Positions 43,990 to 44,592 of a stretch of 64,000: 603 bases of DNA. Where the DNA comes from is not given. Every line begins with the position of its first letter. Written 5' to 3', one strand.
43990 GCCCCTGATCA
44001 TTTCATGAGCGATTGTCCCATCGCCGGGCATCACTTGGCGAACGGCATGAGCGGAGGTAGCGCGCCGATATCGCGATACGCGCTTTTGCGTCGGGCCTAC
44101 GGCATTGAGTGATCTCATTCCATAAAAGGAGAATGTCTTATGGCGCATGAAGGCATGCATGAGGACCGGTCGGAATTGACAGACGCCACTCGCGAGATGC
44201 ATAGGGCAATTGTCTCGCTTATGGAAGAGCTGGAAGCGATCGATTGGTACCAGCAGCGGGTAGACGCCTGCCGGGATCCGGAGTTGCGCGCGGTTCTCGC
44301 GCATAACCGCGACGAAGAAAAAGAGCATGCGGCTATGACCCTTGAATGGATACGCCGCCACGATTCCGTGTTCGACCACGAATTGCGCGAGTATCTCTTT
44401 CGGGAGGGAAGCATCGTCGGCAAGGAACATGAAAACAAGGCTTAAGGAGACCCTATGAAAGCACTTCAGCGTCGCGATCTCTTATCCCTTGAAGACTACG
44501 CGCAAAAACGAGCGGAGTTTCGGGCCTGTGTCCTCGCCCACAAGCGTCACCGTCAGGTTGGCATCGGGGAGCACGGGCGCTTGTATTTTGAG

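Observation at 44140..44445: Encapsulin-type ferritin (EncFtn) with no encapsulin shell gene and no targeting peptide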

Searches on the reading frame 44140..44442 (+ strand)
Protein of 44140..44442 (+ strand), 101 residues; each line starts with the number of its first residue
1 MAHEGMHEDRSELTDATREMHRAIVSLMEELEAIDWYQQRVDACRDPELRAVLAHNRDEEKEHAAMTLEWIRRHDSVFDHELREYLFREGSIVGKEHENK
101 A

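Call 3: search_protein_families(library=pfam, proteins=[window:44140-44442:+], max_evalue=0.01)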
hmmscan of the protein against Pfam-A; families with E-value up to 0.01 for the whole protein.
window:44140-44442:+ (101 aa): 3 families
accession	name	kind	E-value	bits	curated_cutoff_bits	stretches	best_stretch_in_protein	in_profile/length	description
PF22277.2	EncFtn-like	-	1.6e-41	140.4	27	1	6-89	2-85/85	EncFtn-like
PF03232.19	COQ7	-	0.0046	17.1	23.5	1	30-75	14-60/169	Ubiquinone biosynthesis protein COQ7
PF17940.6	TetR_C_31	-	0.0076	16.8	27.4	0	9-71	2-62/107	Tetracyclin repressor-like, C-terminal domain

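Call 4: search_protein_families(library=ncbifam, proteins=[window:44140-44442:+], max_evalue=0.01)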
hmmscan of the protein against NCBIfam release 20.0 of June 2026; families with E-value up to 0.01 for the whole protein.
window:44140-44442:+ (101 aa): 3 families
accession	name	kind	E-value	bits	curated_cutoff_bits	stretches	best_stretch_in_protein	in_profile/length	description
TIGR04535.1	ferrit_encaps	subfamily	1.1e-38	131.8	125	1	6-99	1-94/114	encapsulin-associated ferritin-like protein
NF058679.1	EncB_fam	subfamily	1.2e-21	76.9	90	1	13-91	15-93/117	encapsulin nanocompartment ferritin-likeEncB family encapsulin nanocompartment ferritin-like cargo protein cargo protein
NF058678.1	EncB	exception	2.6e-06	27.7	210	1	22-81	14-73/160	encapsulin nanocompartment ferritin-like cargo protein EncB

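Call 5: search_solved_structures(query=window:44140-44442:+, max_evalue=1, show_alignments=4)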
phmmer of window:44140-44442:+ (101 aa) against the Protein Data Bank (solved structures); distinct sequences matched with E-value up to 1: 16.
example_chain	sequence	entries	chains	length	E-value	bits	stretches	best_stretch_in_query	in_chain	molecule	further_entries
3k6c_A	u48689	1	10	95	6e-37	129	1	1-91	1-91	Uncharacterized protein NE0167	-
5da5_A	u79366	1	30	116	1.7e-34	121.1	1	5-94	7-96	Rru_A0973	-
33bf_A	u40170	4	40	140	3.7e-34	120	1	5-96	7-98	Encapsulated ferritin-like protein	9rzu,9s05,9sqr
6sv1_A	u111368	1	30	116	9.7e-34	118.7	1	5-94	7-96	Encapsulated Ferritin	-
5l8b_A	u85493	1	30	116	9.7e-34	118.7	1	5-94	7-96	Uncharacterized protein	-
6suw_A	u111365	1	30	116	9.7e-34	118.7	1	5-94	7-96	Uncharacterized protein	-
5l89_A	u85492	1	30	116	9.7e-34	118.7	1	5-94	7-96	Rru_A0973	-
5l8g_A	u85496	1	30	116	3.4e-33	116.9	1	5-94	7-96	Uncharacterized protein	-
7oe2_1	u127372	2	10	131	2.3e-32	114.3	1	1-99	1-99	Haliangium ochraceum Encapsulated ferritin localisation sequence | Haliangium ochraceum encapsulated ferritin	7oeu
5n5f_A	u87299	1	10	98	5.6e-32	113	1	3-93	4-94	encapsulated ferritin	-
5l8f_A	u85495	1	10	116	1.3e-31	111.9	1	5-94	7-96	Rru_A0973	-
7s8t_A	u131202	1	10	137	4.8e-07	33.1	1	19-77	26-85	EncC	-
7s5c_A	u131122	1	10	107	3.2e-05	27.3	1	22-80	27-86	EncB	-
7s5k_A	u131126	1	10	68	3.3e-05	27.2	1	22-76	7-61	EncB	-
5n5e_e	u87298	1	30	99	0.17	15.4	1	24-68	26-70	PFC_05175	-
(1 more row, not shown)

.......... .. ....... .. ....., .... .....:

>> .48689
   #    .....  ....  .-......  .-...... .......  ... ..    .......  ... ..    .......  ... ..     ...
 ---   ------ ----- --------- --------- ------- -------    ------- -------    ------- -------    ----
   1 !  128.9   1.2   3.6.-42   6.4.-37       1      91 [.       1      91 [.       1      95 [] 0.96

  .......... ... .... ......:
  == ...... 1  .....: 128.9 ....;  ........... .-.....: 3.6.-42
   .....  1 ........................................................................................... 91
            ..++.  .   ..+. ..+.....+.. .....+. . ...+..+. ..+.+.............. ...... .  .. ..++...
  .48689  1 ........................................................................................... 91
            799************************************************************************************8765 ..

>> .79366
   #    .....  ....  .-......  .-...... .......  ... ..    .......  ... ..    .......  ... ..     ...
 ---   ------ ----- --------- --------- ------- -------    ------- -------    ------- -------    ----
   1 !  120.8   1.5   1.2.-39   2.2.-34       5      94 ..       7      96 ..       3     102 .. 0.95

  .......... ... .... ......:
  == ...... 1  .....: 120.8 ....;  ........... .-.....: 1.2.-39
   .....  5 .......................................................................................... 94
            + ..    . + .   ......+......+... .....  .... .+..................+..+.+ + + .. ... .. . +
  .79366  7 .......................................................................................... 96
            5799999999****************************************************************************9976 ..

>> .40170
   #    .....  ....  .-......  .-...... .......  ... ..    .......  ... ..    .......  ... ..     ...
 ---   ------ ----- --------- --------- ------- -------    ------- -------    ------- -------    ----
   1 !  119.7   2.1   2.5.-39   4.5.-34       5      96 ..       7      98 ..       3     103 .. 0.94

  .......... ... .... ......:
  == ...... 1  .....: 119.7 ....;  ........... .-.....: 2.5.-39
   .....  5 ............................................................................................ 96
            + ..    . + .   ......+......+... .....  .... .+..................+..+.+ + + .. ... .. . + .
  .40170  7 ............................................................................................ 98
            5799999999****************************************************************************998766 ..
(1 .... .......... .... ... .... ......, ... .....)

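Call 8: find_homologous_proteins(query=window:44140-44442:+, max_evalue=0.00001)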
Query window:44140-44442:+ (101 aa): 8000 proteins with E <= 0.00001 among 8000 candidates; the best 120 are listed.
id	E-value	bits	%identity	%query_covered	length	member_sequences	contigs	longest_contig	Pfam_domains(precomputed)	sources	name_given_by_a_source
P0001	6.2e-59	214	99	100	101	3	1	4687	PF22277.3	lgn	-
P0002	1.4e-57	210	96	100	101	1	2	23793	PF22277.3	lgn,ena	-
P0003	5.1e-56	205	94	99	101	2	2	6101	PF22277.3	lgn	-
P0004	6.5e-55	201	93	100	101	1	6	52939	PF22277.3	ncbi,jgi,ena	jgi:hypothetical protein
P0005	8.8e-55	201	92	100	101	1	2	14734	PF22277.3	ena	-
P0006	1.5e-54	200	92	100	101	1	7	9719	PF22277.3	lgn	-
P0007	1.7e-52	193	88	100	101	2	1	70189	PF22277.3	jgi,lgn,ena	-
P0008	2.2e-51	190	85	100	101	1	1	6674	PF22277.3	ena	-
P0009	8.4e-50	185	85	100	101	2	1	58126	PF22277.3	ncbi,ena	-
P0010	9.7e-50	184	86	96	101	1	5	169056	PF22277.3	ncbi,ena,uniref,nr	ncbi:encapsulin-associated ferritin-like protein [Acidiferrobacter sp.]|uniref:encapsulin-associated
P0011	2.3e-49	183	86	100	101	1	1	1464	PF22277.3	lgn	-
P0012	3.0e-49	183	82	99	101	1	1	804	PF22277.3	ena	-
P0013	9.7e-49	181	80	100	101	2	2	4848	PF22277.3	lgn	-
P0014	2.2e-48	180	81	100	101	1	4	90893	PF22277.3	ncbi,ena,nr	ncbi:MAG: ferritin [Gammaproteobacteria bacterium]|nr:ferritin [Gammaproteobacteria bacterium]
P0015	6.0e-48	179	83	99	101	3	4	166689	PF22277.3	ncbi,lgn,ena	-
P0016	3.9e-47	176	85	96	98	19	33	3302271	PF22277.3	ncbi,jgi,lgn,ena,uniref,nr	ncbi:encapsulin-associated ferritin-like protein [Acidiferrobacter thiooxydans]|jgi:hypothetical pro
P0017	5.4e-47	176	78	100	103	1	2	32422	PF22277.3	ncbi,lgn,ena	-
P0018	7.9e-47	175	80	99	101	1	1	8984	PF22277.3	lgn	-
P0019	8.2e-47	175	79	100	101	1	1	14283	PF22277.3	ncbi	ncbi:MAG: encapsulin-associated ferritin-like protein [Acidiferrobacter sp.]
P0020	1.1e-46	175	80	98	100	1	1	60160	PF22277.3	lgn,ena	-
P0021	1.2e-46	175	79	99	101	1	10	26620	PF22277.3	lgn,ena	-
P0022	1.9e-46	174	85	96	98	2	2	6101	PF22277.3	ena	-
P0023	2.4e-46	174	81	99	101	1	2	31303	PF22277.3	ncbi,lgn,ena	-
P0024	2.6e-46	173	75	100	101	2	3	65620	PF22277.3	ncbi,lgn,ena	-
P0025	5.1e-46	173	76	100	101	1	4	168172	PF22277.3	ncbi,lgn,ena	-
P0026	1.3e-44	168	78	99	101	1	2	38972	PF22277.3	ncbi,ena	-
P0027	3.1e-44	167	80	95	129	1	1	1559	PF22277.3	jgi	jgi:uncharacterized protein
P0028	3.3e-44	167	77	99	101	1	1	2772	PF22277.3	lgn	-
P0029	5.2e-44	166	76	100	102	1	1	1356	PF02915.24,PF22277.3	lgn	-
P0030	2.9e-43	164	78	95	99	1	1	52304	PF22277.3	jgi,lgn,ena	-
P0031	1.1e-42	162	74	97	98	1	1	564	PF22277.3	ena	-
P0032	2.0e-42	161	77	96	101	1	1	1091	PF22277.3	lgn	-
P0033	2.2e-42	161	74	100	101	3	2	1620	PF22277.3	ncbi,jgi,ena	-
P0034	2.3e-42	161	75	100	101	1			PF22277.3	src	-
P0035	2.3e-42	161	74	100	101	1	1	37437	PF22277.3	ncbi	ncbi:MAG: encapsulin-associated ferritin-like protein [Gammaproteobacteria bacterium]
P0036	2.3e-42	161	77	94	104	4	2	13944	PF22277.3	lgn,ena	-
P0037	2.4e-42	161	73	99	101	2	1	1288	PF22277.3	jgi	jgi:hypothetical protein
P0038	3.2e-42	160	76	99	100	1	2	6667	PF22277.3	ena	-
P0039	4.1e-42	160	75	99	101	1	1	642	PF22277.3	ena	-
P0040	8.8e-42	159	77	97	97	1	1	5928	PF22277.3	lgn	-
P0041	1.0e-41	159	74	99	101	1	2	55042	PF22277.3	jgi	-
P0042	1.1e-41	159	75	98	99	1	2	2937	PF22277.3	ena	-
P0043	1.1e-41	159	74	99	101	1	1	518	PF22277.3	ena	-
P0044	1.2e-41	159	72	100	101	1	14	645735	PF22277.3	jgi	jgi:uncharacterized protein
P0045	1.3e-41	158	74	97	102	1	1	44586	PF22277.3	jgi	-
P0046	1.3e-41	158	77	92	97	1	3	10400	PF22277.3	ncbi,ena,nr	ncbi:MAG: ferritin [Gammaproteobacteria bacterium RIFCSPHIGHO2_12_FULL_45_9]|nr:MAG: ferritin [Gamma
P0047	1.5e-41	158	74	99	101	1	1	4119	PF22277.3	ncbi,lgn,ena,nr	ncbi:MAG TPA: encapsulin-associated ferritin-like protein [Thioalkalivibrio sp.]|nr:encapsulin-assoc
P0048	1.5e-41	158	74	98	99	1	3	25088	PF22277.3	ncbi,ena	-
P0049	1.5e-41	158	74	99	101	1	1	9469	PF22277.3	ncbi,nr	ncbi:MAG: ferritin [Gammaproteobacteria bacterium]|nr:ferritin [Gammaproteobacteria bacterium]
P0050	1.5e-41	158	77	92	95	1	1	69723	PF22277.3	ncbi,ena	-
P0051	1.7e-41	158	74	97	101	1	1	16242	PF22277.3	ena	-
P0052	2.1e-41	158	77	92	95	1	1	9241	PF22277.3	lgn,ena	-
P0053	2.2e-41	158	74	94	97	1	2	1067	PF22277.3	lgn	-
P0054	2.3e-41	158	76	91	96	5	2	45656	PF22277.3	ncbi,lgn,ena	ncbi:MAG: encapsulin-associated ferritin-like protein [Thiohalomonadaceae bacterium]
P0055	2.5e-41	158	73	99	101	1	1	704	PF22277.3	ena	-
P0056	2.6e-41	157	77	92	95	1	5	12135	PF22277.3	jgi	jgi:ferritin-like protein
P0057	2.7e-41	157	73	97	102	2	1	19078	PF22277.3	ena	-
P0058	2.9e-41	157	73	99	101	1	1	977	PF22277.3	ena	-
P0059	3.0e-41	157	72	100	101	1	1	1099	PF22277.3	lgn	-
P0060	3.3e-41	157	71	100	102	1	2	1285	PF22277.3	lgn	-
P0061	3.3e-41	157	72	99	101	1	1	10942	PF22277.3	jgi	jgi:ferritin-like protein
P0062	3.6e-41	157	72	97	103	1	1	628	PF22277.3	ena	-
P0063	3.7e-41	157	76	95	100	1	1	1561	PF22277.3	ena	-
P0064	4.3e-41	157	71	97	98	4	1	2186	PF22277.3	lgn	-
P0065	4.3e-41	157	76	92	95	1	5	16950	PF22277.3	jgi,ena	jgi:ferritin-like protein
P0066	4.3e-41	157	72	99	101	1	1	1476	PF22277.3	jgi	jgi:ferritin-like protein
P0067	4.3e-41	157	73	99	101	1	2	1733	PF22277.3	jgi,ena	-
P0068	4.4e-41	157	76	96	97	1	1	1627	PF22277.3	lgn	-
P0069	5.4e-41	156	71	100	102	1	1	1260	PF22277.3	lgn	-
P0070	5.7e-41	156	76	93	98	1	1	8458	PF22277.3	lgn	-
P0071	6.1e-41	156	74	98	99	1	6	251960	PF22277.3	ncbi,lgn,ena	-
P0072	6.1e-41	156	72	99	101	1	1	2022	PF22277.3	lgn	-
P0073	6.8e-41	156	74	97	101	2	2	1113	PF22277.3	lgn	-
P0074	6.9e-41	156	75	92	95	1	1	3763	PF22277.3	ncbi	-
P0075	7.0e-41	156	72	100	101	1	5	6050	PF22277.3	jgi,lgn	jgi:hypothetical protein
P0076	7.4e-41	156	73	97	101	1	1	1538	PF22277.3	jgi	jgi:ferritin-like protein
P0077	7.4e-41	156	72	99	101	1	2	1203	PF22277.3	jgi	-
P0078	8.2e-41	156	76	91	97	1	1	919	PF22277.3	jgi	-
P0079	9.0e-41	156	72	99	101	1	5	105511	PF22277.3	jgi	jgi:uncharacterized protein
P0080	9.1e-41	156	76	92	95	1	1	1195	PF22277.3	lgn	-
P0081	9.4e-41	156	71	97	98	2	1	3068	PF22277.3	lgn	-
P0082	1.0e-40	156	75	91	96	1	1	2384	PF22277.3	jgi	jgi:ferritin-like protein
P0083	1.0e-40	156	76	92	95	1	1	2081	PF22277.3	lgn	-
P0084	1.1e-40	155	76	92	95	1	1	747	PF22277.3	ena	-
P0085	1.1e-40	155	71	97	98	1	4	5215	PF22277.3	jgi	jgi:uncharacterized protein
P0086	1.2e-40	155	76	92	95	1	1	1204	PF22277.3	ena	-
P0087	1.2e-40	155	70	100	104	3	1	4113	PF22277.3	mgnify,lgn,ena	mgnify:CR=1 FL=1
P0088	1.3e-40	155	76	97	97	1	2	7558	PF22277.3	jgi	-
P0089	1.4e-40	155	78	91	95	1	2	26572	PF22277.3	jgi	-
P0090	1.5e-40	155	78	92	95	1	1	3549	PF22277.3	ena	-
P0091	1.5e-40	155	71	100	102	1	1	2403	PF22277.3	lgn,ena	-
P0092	1.5e-40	155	76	92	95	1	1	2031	PF22277.3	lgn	-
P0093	1.6e-40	155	72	99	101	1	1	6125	PF22277.3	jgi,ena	-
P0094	1.6e-40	155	73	99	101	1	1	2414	PF22277.3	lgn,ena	-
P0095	1.7e-40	155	76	95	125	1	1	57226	PF22277.3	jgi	jgi:ferritin-like protein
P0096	1.7e-40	155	71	99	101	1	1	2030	PF22277.3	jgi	jgi:ferritin-like protein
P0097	1.7e-40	155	72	99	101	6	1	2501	PF22277.3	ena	-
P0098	1.8e-40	155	73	100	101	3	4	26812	PF22277.3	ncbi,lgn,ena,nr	ncbi:MAG TPA: ferritin [Gammaproteobacteria bacterium]|nr:ferritin [Gammaproteobacteria bacterium]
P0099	1.8e-40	155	77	92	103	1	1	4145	PF22277.3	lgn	-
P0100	1.8e-40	155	75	94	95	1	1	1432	PF22277.3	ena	-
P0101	1.8e-40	155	76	91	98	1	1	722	PF22277.3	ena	-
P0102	1.9e-40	155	70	100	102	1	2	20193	PF22277.3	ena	-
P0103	1.9e-40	155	75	92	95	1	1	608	PF22277.3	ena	-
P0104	1.9e-40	155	78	91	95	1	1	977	PF22277.3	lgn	-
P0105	1.9e-40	155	74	98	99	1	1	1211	PF22277.3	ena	-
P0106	1.9e-40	155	76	92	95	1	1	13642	PF22277.3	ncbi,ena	-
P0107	2.0e-40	155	75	91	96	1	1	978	PF22277.3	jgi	jgi:hypothetical protein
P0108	2.0e-40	155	75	91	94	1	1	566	PF22277.3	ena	-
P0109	2.1e-40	155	73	97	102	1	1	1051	PF22277.3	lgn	-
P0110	2.1e-40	155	72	99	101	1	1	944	PF22277.3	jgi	jgi:ferritin-like protein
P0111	2.2e-40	155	74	99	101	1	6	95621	PF22277.3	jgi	jgi:ferritin-like protein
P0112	2.2e-40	154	72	100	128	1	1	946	PF22277.3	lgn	-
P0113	2.3e-40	154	77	95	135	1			PF22277.3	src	-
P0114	2.4e-40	154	71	97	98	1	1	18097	PF22277.3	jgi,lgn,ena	-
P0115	2.5e-40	154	72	97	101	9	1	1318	PF22277.3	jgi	jgi:ferritin-like protein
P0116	2.6e-40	154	76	91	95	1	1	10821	PF22277.3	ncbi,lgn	ncbi:MAG: ferritin-like domain-containing protein [Burkholderiales bacterium]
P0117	2.6e-40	154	73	99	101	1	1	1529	PF22277.3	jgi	jgi:ferritin-like protein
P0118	2.6e-40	154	78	92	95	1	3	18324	PF22277.3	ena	-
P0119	2.8e-40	154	72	97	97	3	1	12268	PF22277.3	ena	-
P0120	3.0e-40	154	71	100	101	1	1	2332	PF22277.3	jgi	jgi:ferritin-like protein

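Call 12: find_encoding_contigs(protein=window:44140-44442:+, flank=10000, max_places=4)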
Protein window:44140-44442:+ (101 aa): 10 contigs read that carry it; 4 places shown.
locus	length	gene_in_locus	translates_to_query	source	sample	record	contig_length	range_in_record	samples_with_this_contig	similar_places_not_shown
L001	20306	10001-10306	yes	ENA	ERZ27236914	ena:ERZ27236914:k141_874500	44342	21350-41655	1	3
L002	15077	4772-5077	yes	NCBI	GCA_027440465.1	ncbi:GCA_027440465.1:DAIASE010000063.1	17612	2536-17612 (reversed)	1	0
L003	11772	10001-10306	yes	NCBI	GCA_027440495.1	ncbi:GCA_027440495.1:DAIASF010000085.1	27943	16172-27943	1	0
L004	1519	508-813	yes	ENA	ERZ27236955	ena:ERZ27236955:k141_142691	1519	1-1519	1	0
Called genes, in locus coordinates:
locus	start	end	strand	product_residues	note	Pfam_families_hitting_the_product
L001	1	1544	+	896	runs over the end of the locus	PF07517:SecA_DEAD, PF01043:SecA_PP_bind, PF21090:P-loop_SecA, PF07516:SecA_SW, PF02810:SEC-C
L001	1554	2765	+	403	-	PF01960:ArgJ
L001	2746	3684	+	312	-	PF00293:NUDIX, PF14815:NUDIX_4, PF02581:TMP-TENI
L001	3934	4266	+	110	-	PF19029:DUF883_C (weak)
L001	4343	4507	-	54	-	-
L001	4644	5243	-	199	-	PF01121:CoaE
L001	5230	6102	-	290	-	PF06750:A24_N_bact, PF01478:Peptidase_A24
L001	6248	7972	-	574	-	PF05157:MshEN, PF00437:T2SSE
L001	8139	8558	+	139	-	PF00210:Ferritin (faint), PF02915:Rubrerythrin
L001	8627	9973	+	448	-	PF02754:CCG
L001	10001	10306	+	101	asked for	PF22277:EncFtn-like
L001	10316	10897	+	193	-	PF12007:DUF3501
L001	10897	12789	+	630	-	PF02518:HATPase_c, PF00204:DNA_gyraseB, PF01751:Toprim, PF00986:DNA_gyraseB_C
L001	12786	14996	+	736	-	PF00521:DNA_topoisoIV, PF03989:DNA_gyraseA_C (faint)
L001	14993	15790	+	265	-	PF01416:PseudoU_synth_1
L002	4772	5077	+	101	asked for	PF22277:EncFtn-like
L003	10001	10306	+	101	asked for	PF22277:EncFtn-like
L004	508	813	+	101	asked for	PF22277:EncFtn-like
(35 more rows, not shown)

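Call 13: find_encoding_contigs(protein=P0016, flank=10000, max_places=3)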
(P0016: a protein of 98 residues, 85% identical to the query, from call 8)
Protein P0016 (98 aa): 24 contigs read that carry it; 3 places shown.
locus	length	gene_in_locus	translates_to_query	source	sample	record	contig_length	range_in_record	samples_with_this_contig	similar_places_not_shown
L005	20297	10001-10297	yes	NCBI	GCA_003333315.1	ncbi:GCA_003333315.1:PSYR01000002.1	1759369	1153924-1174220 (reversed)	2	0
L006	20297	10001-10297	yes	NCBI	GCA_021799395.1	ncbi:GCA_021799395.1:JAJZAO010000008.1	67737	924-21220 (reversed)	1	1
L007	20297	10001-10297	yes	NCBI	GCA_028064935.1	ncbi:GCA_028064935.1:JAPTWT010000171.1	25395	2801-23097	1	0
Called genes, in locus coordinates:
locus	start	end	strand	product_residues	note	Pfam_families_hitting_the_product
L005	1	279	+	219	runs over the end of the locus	-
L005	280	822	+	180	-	PF03029:ATP_bind_1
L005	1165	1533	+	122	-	-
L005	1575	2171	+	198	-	PF22784:PTP-SAK, PF22785:Tc-R-P, PF00782:DSPc, PF22741:PTP-NADK (weak)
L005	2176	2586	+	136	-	-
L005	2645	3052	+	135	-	PF03259:Robl_LC7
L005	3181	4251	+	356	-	PF00056:Ldh_1_N, PF02866:Ldh_1_C (faint)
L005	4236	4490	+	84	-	PF22629:ACT_AHAS_ss (weak)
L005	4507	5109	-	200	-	PF01121:CoaE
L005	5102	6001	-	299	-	PF06750:A24_N_bact, PF01478:Peptidase_A24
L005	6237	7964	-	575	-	PF05157:MshEN, PF00437:T2SSE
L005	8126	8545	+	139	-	PF00210:Ferritin (faint), PF02915:Rubrerythrin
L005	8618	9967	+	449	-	PF02754:CCG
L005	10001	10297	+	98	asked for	PF22277:EncFtn-like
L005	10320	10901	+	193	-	PF12007:DUF3501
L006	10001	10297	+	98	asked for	PF22277:EncFtn-like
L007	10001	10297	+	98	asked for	PF22277:EncFtn-like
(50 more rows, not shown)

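Call 15: search_protein_representatives(protein=window:44140-44442:+)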
Query: 101 residues. Proteins with E-value up to 0.001 (for the whole library): 1243; up to 1e-10: 637; up to 1e-30: 28. The best 150 are listed.
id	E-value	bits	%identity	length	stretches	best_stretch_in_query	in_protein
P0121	8.2e-39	147.8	70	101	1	1-100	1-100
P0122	1.6e-38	146.9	76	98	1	2-90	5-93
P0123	4.5e-38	145.4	75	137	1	1-92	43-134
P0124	3.5e-37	142.6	73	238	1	2-91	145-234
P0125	1.8e-36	140.3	71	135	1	1-91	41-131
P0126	2.3e-36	140.0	70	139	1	2-91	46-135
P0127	2.8e-36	139.7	67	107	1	1-98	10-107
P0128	4.6e-36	139.0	70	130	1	1-89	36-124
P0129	5.1e-36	138.9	72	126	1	1-90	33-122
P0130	5.3e-36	138.8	72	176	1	1-93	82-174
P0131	2.1e-35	136.9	69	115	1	2-89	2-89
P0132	2.1e-35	136.9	70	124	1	4-93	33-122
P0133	4.5e-35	135.8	69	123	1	1-90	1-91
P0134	6.6e-35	135.3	71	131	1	1-91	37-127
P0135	2.2e-34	133.6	72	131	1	1-96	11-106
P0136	2.6e-34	133.4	69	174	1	2-89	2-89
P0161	1.4e-29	118.2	58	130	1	4-99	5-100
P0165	2.1e-29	117.7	62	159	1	9-100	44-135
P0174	2.7e-28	114.1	67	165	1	1-88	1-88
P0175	2.8e-28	114.1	58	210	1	1-97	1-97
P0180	6.7e-28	112.8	56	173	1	1-98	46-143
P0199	2.5e-26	107.8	61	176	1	6-92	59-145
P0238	4.9e-24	100.5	61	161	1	5-88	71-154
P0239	5.1e-24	100.4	61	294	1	1-90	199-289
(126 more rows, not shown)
